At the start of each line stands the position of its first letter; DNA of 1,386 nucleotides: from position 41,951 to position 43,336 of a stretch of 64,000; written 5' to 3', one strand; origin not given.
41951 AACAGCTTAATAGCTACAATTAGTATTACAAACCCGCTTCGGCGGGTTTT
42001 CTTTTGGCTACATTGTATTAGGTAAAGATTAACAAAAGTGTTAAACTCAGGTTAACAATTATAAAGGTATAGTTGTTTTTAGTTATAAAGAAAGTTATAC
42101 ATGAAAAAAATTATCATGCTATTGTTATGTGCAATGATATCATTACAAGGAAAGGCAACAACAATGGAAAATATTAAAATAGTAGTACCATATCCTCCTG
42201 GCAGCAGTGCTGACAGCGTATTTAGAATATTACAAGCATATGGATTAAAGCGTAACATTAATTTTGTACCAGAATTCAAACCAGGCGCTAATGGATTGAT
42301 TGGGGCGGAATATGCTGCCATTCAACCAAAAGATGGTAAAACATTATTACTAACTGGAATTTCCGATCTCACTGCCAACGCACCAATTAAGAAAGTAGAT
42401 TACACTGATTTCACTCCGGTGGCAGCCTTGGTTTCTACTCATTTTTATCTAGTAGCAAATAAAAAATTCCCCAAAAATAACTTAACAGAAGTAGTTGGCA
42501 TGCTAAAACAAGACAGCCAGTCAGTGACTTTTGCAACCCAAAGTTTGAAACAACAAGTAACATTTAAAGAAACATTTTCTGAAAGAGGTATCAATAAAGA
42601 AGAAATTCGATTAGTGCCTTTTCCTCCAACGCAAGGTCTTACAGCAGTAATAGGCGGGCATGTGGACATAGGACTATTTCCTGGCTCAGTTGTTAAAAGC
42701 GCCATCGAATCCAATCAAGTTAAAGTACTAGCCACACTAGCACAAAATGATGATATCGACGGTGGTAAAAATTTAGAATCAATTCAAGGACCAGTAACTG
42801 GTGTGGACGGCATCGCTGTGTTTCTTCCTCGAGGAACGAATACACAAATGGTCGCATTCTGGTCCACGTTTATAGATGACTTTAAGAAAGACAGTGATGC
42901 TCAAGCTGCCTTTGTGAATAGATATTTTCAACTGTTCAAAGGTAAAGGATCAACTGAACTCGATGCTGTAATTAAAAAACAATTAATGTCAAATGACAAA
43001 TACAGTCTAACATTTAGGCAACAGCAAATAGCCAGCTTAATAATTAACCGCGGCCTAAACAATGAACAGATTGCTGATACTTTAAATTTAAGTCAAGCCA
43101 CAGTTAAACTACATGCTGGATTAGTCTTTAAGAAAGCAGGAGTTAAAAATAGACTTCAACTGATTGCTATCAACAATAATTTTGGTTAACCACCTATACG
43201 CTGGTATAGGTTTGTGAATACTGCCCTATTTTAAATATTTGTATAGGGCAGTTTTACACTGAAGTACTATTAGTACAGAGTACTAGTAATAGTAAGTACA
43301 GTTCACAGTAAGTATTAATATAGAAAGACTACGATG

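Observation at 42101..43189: Bug/TctC solute-binding protein fused to a LuxR DNA-binding domain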

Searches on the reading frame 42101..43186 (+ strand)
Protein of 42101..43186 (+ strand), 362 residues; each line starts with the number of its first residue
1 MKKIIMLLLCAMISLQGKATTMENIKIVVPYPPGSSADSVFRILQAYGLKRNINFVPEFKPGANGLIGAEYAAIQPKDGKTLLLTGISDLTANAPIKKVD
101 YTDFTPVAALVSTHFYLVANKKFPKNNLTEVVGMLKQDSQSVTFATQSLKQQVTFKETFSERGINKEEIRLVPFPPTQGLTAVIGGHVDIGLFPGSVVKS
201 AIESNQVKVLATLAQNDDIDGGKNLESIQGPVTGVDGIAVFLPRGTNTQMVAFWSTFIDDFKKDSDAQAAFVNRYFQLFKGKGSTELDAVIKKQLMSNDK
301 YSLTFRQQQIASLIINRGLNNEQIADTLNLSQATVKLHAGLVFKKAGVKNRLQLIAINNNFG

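Call 3: search_protein_families(library=pfam, proteins=[window:42101-43186:+], max_evalue=0.01)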
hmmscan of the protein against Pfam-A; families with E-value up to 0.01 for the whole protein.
window:42101-43186:+ (362 aa): 3 families
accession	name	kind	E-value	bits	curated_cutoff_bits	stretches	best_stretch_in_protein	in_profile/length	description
PF03401.19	TctC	-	5e-13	49.6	27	1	56-217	18-182/274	Tripartite tricarboxylate transporter family receptor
PF00196.25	GerE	-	7.8e-12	45.1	23.5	1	302-355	2-54/57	Bacterial regulatory proteins, luxR family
PF04545.22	Sigma70_r4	-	0.0021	18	24.1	1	302-336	4-38/50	Sigma-70, region 4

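Call 4: search_protein_families(library=ncbifam, proteins=[window:42101-43186:+], max_evalue=0.01)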
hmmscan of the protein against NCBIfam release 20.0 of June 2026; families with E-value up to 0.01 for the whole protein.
window:42101-43186:+ (362 aa): 17 families
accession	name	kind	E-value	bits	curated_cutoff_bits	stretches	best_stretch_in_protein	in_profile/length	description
NF041830.1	RR_TF_ErdR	exception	1.1e-07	31.9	390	1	298-354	146-201/213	response regulator transcription factor ErdR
NF007505.1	PRK10100.1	equivalog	1.8e-07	31.1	250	1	294-359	136-200/204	biofilm master transcriptional regulator CsgD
NF052366.1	photon_PedR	equivalog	8.9e-07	29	120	1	303-356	3-55/74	photosynthetic electron transport-dependent transcriptional regulator PedR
NF047608.1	LIC13292_fam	subfamily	2.5e-06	27.7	200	1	287-356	90-155/166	LIC13292 family transcriptional regulator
NF011896.0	PRK15369.1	equivalog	2.6e-06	27.2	242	1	288-358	134-204/211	two component system response regulator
NF007935.0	PRK10651.1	equivalog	4.1e-06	26.1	250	1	295-353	148-205/216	two-component system response regulator NarL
NF003420.0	PRK04841.1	equivalog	4.6e-06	24.9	537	1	302-356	838-891/903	HTH-type transcriptional regulator MalT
NF052445.1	RespRegMctR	equivalog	5.1e-06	26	300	1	289-355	131-196/205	two-component system response regulator MctR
NF047785.1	respo_reg_MadR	equivalog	5.4e-06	25.9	300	1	297-354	143-199/209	MadR family response regulator transcription factor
NF040749.1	tetrathio_RR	equivalog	1e-05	25.4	290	1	289-356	120-186/191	tetrathionate respiration response regulator TtrR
TIGR03020.2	EpsA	equivalog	3.6e-05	23.5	170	1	301-356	189-243/247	XrtB/PEP-CTERM-associated transcriptional regulator EpsA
NF007685.0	PRK10360.1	equivalog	5.3e-05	23.1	258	1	283-354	118-188/196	response regulator transcription factor UhpA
NF007708.0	PRK10403.1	equivalog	0.00017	21.1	343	1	314-352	164-202/215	nitrate/nitrite response regulator protein NarP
NF007403.0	PRK09935.1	equivalog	0.00062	19.4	271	1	299-357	146-203/210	fimbria biosynthesis transcriptional regulator FimZ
TIGR02985.1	Sig70_bacteroi1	subfamily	0.00074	19.8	126.4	1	302-339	114-151/162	RNA polymerase sigma-70 factor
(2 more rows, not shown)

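Call 5: find_homologous_proteins(query=window:42101-43186:+)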
Query window:42101-43186:+ (362 aa): 109 proteins with E <= 0.001 among 6090 candidates. Only proteins of 199 to 634 residues were searched: fused or split forms outside these lengths cannot appear, so this answer is no evidence that the protein stands alone or is whole; lengths 'longer' or 'shorter' looks for them.
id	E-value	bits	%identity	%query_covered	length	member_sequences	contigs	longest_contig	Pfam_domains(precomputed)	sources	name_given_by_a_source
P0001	4.7e-214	728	91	100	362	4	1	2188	PF00196.26,PF03401.19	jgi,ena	-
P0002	1.4e-184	631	79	100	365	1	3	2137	PF00196.26,PF03401.19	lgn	-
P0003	6.5e-182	622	77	100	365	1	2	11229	PF00196.26,PF03401.19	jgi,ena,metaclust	metaclust:\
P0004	4.0e-155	534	67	100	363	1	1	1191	PF00196.26,PF03401.19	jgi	jgi:tripartite-type tricarboxylate transporter receptor subunit TctC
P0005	4.5e-155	534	67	97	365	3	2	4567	PF00196.26,PF03401.19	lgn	-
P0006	5.9e-152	523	66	99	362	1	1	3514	PF00196.26,PF03401.19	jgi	jgi:tripartite-type tricarboxylate transporter receptor subunit TctC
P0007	1.9e-150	519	64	99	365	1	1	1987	PF00196.26,PF03401.19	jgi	jgi:tripartite-type tricarboxylate transporter receptor subunit TctC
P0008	1.8e-148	512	64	99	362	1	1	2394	PF00196.26,PF03401.19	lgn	-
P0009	4.9e-144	497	62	99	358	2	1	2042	PF00196.26,PF03401.19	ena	-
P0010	7.0e-144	497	61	99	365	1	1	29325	PF00196.26,PF03401.19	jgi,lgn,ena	jgi:tripartite-type tricarboxylate transporter receptor subunit TctC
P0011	8.0e-143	493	63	99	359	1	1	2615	PF00196.26,PF03401.19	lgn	-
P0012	9.0e-141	487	60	96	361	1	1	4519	PF00196.26,PF03401.19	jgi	jgi:tripartite-type tricarboxylate transporter receptor subunit TctC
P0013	3.0e-138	478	62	99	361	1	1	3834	PF00196.26,PF03401.19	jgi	jgi:tripartite-type tricarboxylate transporter receptor subunit TctC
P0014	9.2e-134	464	60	99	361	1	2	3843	PF00196.26,PF03401.19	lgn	-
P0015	2.9e-132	459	59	98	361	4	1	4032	PF00196.26,PF03401.19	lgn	-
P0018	4.0e-111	389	49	100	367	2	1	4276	PF00196.26,PF03401.19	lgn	-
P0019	1.5e-89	318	43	98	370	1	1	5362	PF00196.26,PF03401.19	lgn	-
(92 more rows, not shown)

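Call 11: search_protein_families(library=phrogs, proteins=[window:42101-43186:+], max_evalue=0.001)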
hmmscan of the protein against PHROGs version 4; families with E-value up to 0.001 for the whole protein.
window:42101-43186:+ (362 aa): 1 family
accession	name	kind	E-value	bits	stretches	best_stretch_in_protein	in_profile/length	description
phrog_3855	-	DNA, RNA and nucleotide metabolism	0.00049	21.5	1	306-340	68-101/115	HTH DNA binding protein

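Call 14: find_related_loci(query=A1, collection=viral_contigs, flank=6000)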
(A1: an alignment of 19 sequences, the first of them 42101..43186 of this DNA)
Query A1 (362 aa) in viral_contigs; peptide patterns used: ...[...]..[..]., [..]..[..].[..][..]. (x = any residue, [..] = any of these).
44 stretches matched a pattern; 1 encode a relative of the query (tblastn E <= 1e-3); 1 distinct loci.
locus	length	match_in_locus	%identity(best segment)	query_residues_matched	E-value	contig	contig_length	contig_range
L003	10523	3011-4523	31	4-357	5e-46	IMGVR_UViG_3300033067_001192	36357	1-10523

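Call 15: find_related_loci(query=A1, collection=metagenome_contigs, flank=8000)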
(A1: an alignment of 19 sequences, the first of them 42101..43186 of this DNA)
Query A1 (362 aa) in metagenome_contigs; peptide patterns used: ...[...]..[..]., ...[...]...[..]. (x = any residue, [..] = any of these).
495 stretches matched a pattern; 246 encode a relative of the query (tblastn E <= 1e-3); the best 80 are kept; 80 distinct loci.
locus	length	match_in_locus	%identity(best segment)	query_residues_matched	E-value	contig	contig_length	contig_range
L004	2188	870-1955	91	1-362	0e+0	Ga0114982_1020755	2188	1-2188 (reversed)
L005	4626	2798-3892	77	1-362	0e+0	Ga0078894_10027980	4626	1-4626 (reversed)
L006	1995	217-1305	62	1-362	2e-170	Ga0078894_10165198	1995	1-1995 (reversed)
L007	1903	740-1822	58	1-362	8e-152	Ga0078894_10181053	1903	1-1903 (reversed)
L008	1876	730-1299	30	25-211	3e-19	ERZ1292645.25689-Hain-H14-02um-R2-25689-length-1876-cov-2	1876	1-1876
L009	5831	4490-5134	29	2-211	5e-19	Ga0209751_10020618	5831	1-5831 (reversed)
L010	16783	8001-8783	27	1-252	3e-18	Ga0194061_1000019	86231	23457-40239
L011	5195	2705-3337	29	4-211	4e-18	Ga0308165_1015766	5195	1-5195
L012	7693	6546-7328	27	1-252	7e-18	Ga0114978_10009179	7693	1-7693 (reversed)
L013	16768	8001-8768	27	3-252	2e-17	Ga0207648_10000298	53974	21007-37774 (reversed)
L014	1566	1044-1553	33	25-189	2e-17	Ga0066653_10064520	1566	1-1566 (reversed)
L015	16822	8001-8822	29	25-292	4e-17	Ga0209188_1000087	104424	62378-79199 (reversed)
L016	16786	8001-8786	30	1-251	4e-17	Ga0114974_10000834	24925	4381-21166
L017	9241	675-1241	32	25-210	6e-17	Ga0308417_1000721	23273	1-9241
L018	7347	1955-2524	31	25-211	7e-17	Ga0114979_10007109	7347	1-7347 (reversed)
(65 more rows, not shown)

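Call 17: find_encoding_contigs(protein=P0010, flank=8000, max_places=2)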
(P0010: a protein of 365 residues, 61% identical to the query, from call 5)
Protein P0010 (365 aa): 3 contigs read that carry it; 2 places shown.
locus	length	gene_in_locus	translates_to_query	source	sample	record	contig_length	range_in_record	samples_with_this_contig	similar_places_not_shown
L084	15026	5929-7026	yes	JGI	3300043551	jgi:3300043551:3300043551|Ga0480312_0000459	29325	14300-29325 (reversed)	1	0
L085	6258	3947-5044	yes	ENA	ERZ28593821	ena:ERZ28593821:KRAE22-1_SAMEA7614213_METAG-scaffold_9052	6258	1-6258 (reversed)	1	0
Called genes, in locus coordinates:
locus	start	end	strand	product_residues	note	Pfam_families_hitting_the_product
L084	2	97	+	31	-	?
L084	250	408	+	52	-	-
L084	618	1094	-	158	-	-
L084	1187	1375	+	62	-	-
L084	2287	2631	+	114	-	-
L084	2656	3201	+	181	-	PF00578:AhpC-TSA, PF08534:Redoxin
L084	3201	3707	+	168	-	PF02627:CMD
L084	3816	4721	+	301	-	PF13609:Porin_4, PF00267:Porin_1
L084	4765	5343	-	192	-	-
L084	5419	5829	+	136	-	-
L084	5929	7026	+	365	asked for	PF03401:TctC, PF00196:GerE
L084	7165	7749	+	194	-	PF00196:GerE, PF04545:Sigma70_r4 (weak), PF08281:Sigma70_r4_2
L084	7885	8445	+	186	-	-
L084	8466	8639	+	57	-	-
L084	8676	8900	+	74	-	-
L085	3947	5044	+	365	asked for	PF03401:TctC, PF00196:GerE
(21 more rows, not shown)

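Call 18: find_encoding_contigs(protein=P0003, flank=8000, max_places=2)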
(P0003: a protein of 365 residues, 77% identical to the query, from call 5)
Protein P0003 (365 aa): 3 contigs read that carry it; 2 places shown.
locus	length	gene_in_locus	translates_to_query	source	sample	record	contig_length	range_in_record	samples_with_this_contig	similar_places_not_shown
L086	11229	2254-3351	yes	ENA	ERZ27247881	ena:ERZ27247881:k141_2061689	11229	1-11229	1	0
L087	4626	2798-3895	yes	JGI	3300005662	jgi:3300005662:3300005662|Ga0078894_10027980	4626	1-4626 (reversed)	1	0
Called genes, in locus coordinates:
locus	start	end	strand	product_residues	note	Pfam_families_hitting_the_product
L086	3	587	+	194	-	?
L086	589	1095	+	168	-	PF02627:CMD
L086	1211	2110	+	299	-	PF13946:DUF4214 (weak)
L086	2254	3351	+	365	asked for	PF03401:TctC, PF00196:GerE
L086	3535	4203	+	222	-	PF00196:GerE, PF04545:Sigma70_r4 (weak), PF08281:Sigma70_r4_2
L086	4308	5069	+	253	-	-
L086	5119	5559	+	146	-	-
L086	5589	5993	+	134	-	-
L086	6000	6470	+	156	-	-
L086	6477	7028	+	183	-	-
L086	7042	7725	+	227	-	-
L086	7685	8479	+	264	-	PF00112:Peptidase_C1, PF13529:Peptidase_C39_2 (weak)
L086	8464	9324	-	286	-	-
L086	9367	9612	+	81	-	-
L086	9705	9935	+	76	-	-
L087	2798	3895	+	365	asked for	PF03401:TctC, PF00196:GerE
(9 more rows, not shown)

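Call 19: find_encoding_contigs(protein=P0019, flank=6000, max_places=2)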
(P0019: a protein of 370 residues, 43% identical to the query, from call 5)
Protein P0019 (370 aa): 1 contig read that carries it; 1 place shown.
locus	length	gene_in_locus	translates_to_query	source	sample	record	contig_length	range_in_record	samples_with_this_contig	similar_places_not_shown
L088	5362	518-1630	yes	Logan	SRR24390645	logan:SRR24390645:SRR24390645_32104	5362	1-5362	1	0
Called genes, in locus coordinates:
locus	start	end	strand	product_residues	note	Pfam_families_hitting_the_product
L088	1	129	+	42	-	?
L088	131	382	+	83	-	-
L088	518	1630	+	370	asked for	PF03401:TctC, PF00196:GerE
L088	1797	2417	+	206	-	PF00196:GerE, PF04545:Sigma70_r4 (weak), PF08281:Sigma70_r4_2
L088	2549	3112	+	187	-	-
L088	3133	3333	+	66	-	-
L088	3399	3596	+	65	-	-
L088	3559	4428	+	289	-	-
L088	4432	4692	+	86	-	-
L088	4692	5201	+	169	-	-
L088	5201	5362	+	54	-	?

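Call 20: find_encoding_contigs(protein=P0018, flank=6000, max_places=2)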
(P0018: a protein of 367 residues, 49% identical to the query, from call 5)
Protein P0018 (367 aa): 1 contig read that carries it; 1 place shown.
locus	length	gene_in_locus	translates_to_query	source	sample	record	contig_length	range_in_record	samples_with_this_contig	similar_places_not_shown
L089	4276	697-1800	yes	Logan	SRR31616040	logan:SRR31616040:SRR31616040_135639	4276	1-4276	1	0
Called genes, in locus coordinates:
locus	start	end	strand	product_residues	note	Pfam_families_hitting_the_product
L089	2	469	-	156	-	?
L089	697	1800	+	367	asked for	PF03401:TctC, PF00196:GerE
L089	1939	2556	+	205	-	PF00196:GerE, PF04545:Sigma70_r4 (weak), PF08281:Sigma70_r4_2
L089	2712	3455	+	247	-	-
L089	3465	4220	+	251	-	PF00112:Peptidase_C1, PF13529:Peptidase_C39_2 (faint)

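Call 29: predict_structure(alignment_id=A1)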
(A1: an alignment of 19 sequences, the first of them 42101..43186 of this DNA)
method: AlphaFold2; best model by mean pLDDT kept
length: 362 residues; sequences in the alignment: 19
mean_pLDDT: 81.4   pTM: 0.69
mean pLDDT of the five models: 81.4, 79.7, 78.1, 77.1, 51.0
residues with pLDDT >= 90: 144; 70-90: 153; 50-70: 39; < 50: 26
segments of 3 or more residues with pLDDT < 50: 11-19, 93-99, 296-301, 359-362
pLDDT, mean of each block of 10 residues (from residue 1): 55 40 89 88 95 94 77 87 83 47 80 93 95 93 84 86 89 87 94 91 94 88 84 75 89 92 93 90 76 54 69 82 90 86 72 64 28
secondary structure, 60 per line:
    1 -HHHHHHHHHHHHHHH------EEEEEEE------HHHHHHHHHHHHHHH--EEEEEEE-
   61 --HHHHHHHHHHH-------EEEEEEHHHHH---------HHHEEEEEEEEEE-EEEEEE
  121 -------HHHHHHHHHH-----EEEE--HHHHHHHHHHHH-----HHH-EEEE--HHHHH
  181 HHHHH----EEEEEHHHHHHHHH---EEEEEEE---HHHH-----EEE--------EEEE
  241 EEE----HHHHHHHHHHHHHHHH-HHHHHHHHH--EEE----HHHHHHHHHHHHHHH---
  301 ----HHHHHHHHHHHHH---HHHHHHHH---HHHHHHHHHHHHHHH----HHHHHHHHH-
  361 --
elements in order: H2-16 E23-29 H36-50 E53-59 H63-73 E81-86 H87-91 E104-113 E115-120 H128-137 E143-146 H149-160 E170-173 H176-185 E190-194 H195-203 E207-213 H217-220 E226-228 E237-243 H248-263 H265-273 E276-278 H283-297 H305-317 H321-328 H332-346 H351-359

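Call 32: search_solved_structures(query=A1, max_evalue=0.001, show_alignments=2)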
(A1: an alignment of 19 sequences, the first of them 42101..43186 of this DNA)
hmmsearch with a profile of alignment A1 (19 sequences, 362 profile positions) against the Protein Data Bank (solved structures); distinct sequences matched with E-value up to 0.001: 31.
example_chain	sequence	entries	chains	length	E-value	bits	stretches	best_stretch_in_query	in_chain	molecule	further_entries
7ndr_A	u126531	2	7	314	2.8e-17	65.8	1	22-215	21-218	Tripartite tricarboxylate transporter substrate binding protein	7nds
2f5x_A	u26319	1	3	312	1.8e-14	56.6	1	24-296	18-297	BugD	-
2dvz_A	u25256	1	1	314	5.6e-13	51.7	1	19-295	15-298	Putative exported protein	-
8hka_A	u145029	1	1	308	1.5e-11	47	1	21-210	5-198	Periplasmic terephthalate binding protein (TBP)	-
8hkb_A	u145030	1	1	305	2.7e-11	46.2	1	23-210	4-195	Periplasmic terephthalate binding protein (TBP)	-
8hk9_D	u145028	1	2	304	3.6e-11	45.7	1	23-210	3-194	Periplasmic terephthalate binding protein (TBP)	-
25hk_A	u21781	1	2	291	5.5e-11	45.1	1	22-262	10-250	Tripartite tricarboxylate transporter substrate binding protein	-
4x9t_A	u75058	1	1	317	1.3e-09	40.6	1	22-252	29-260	Uncharacterized protein UPF0065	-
3kln_A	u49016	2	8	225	2.4e-08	36.5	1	294-356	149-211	Transcriptional regulator, LuxR family | Transcriptional regulator VpsT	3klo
4yn8_A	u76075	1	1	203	1.5e-07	33.8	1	294-357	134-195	Response regulator ChrA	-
5oei_A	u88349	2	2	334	2.3e-07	33.2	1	23-155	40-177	Uncharacterized protein family UPF0065:Tat pathway signal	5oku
1je8_A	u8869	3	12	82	6.5e-07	31.7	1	299-354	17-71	Nitrate/Nitrite Response Regulator Protein NARL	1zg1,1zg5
6hke_A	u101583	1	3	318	7.1e-07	31.6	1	23-149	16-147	Possible TctC subunit of the Tripartite Tricarboxylate Transport(TTT) Family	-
8u3b_G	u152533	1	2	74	1.1e-06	31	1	302-354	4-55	Nitrate/nitrite response regulator protein NarL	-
8a5r_AAA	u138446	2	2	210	2.3e-06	29.9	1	304-358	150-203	Light-activated DNA-binding protein EL222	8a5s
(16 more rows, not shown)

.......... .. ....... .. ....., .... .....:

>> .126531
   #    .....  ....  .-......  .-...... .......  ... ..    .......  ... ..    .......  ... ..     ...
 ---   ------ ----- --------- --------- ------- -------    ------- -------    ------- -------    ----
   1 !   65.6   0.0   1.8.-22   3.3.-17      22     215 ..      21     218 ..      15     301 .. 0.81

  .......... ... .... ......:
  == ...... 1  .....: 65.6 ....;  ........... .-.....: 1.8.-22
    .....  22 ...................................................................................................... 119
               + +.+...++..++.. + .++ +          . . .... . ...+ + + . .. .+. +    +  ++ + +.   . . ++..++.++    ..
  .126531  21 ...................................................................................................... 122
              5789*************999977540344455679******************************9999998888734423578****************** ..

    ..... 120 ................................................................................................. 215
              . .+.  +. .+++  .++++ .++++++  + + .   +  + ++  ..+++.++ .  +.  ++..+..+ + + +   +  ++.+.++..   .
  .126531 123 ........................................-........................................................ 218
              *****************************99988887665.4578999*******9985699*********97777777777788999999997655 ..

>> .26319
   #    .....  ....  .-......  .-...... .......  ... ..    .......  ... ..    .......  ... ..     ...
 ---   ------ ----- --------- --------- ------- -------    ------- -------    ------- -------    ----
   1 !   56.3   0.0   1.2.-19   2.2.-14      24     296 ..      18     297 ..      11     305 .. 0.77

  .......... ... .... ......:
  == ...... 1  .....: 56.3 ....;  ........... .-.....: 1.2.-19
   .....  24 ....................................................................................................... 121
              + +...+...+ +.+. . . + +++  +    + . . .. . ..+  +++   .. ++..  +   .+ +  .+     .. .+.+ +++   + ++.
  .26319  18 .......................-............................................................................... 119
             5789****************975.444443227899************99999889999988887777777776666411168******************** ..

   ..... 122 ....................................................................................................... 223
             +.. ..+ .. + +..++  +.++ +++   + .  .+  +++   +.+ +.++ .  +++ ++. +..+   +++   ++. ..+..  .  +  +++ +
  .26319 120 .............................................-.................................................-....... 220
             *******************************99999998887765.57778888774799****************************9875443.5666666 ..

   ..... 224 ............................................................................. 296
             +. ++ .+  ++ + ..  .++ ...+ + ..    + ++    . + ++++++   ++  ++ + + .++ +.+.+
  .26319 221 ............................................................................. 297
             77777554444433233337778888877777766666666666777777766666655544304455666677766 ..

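Call 33: fold_search(model_id=the predicted structure, library=pdb)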
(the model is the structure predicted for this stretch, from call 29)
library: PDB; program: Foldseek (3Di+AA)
matches with E <= 10: 500; with E <= 0.001: 500
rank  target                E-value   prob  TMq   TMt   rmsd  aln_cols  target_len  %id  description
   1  7ndr_C                3.6e-19  1.00  0.61  0.73   3.7       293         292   23  Crystal structure of TphC in an open conformation (released 2021-11-03)
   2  2dvz                  4.3e-19  1.00  0.66  0.78   3.5       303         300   20  Structure of a periplasmic transporter (released 2006-11-07)
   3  7ndr_A                1.2e-18  1.00  0.61  0.73   6.8       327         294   21  Crystal structure of TphC in an open conformation (released 2021-11-03)
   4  7ndr_B                1.3e-18  1.00  0.61  0.74   3.8       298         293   22  Crystal structure of TphC in an open conformation (released 2021-11-03)
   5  2f5x_A                3.5e-18  1.00  0.60  0.72   4.5       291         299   21  Structure of periplasmic binding protein BugD (released 2006-01-24)
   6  8hk9_A                5.6e-18  1.00  0.59  0.71   4.5       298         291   21  Apo-form of Periplasmic terephthalate binding protein (TBP) from Ideonella sakaiensis (released 2023-06-21)
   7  2f5x_B                1.1e-17  1.00  0.61  0.72   4.7       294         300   21  Structure of periplasmic binding protein BugD (released 2006-01-24)
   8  7nds                  1.2e-17  1.00  0.64  0.77   6.5       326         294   21  Crystal structure of TphC in a closed conformation (released 2021-11-03)
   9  8hka                  1.3e-17  1.00  0.58  0.69   5.0       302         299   22  TPA bound-form of Periplasmic terephthalate binding protein (TBP) from Ideonella sakaiensis (released 2023-06-21)
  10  6hke_B                4.1e-17  1.00  0.64  0.76   3.7       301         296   22  MatC (Rpa3494) from Rhodopseudomonas palustris with bound malate (released 2018-12-05)
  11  5oei                  9.9e-17  1.00  0.64  0.77   3.6       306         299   19  R. palustris Rpa4515 with oxoadipate (released 2017-11-08)
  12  2qpq_A                1.6e-16  1.00  0.61  0.73   5.0       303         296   17  Structure of Bug27 from Bordetella pertussis (released 2007-08-21)
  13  6hke_C                1.9e-16  1.00  0.63  0.75   3.5       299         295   21  MatC (Rpa3494) from Rhodopseudomonas palustris with bound malate (released 2018-12-05)
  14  6hke_A                2.8e-16  1.00  0.63  0.75   3.7       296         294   22  MatC (Rpa3494) from Rhodopseudomonas palustris with bound malate (released 2018-12-05)
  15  4x9t                  4.8e-16  1.00  0.56  0.67   5.0       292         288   18  Crystal structure of a TctC solute binding protein from Polaromonas (Bpro_3516, Target EFI-510338), no ligand (released 2014-12-24)
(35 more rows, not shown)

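Call 34: search_protein_representatives(alignment_id=A1)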
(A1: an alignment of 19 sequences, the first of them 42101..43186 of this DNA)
Query: 19 sequences, 362 profile positions. Proteins with E-value up to 0.001 (for the whole library): 40937; up to 1e-10: 4565; up to 1e-30: 34. The best 150 are listed.
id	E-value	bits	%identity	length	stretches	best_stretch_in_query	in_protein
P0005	2.2e-197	671.6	-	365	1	2-362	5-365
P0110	3.2e-90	319.0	-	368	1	5-358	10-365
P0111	6.8e-90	317.9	-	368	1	4-358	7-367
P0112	2.8e-89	315.9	-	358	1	1-362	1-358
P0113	8.4e-80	284.7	-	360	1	5-362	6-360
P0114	2.4e-74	266.8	-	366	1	2-359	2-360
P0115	4.4e-73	262.6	-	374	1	3-355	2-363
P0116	9.0e-70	251.8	-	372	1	7-357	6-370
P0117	2.8e-69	250.1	-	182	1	184-360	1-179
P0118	1.2e-68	248.0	-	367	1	1-358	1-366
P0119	1.6e-60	221.3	-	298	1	1-292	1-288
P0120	2.4e-55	204.3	-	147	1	219-358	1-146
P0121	2.0e-47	178.3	-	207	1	3-189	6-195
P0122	9.6e-46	172.7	-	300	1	1-289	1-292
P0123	4.6e-45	170.5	-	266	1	102-358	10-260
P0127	8.1e-37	143.3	-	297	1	3-294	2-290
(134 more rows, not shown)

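Call 37: find_encoding_contigs(protein=P0113, flank=5000, max_places=1)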
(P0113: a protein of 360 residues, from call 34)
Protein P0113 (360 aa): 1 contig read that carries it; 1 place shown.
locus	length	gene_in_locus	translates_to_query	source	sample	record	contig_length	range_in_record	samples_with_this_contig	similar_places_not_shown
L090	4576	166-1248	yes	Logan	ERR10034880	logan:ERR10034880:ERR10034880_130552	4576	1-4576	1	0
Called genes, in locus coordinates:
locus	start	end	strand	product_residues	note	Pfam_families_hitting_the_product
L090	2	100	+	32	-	?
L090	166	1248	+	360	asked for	PF00196:GerE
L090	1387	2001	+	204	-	PF00196:GerE, PF08281:Sigma70_r4_2 (weak)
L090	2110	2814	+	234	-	-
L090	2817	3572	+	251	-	PF00112:Peptidase_C1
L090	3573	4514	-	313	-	-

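Call 38: find_encoding_contigs(protein=P0118, flank=5000, max_places=1)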
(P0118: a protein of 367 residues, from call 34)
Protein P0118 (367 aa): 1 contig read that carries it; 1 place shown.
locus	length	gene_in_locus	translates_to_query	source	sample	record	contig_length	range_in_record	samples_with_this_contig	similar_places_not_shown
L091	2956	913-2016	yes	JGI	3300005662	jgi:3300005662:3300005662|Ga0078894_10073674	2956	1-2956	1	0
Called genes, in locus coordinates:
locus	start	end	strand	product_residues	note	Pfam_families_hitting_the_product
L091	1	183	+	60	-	?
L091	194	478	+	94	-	-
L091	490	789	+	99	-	-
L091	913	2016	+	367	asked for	PF03401:TctC, PF00196:GerE, PF04545:Sigma70_r4 (weak), PF08281:Sigma70_r4_2 (faint)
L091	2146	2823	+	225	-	PF08281:Sigma70_r4_2, PF00196:GerE, PF04545:Sigma70_r4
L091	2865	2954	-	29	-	?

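Call 39: find_encoding_contigs(protein=P0122, flank=5000, max_places=1)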
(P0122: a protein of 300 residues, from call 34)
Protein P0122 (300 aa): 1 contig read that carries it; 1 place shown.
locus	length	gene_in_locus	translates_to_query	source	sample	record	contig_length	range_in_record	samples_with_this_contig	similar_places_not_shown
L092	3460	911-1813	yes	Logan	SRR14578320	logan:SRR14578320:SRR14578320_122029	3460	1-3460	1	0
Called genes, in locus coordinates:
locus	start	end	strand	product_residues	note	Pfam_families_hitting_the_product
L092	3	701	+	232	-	?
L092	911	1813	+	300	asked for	PF03401:TctC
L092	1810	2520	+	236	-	PF00196:GerE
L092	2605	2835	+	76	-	PF08281:Sigma70_r4_2 (weak), PF00196:GerE, PF04545:Sigma70_r4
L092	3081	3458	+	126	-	?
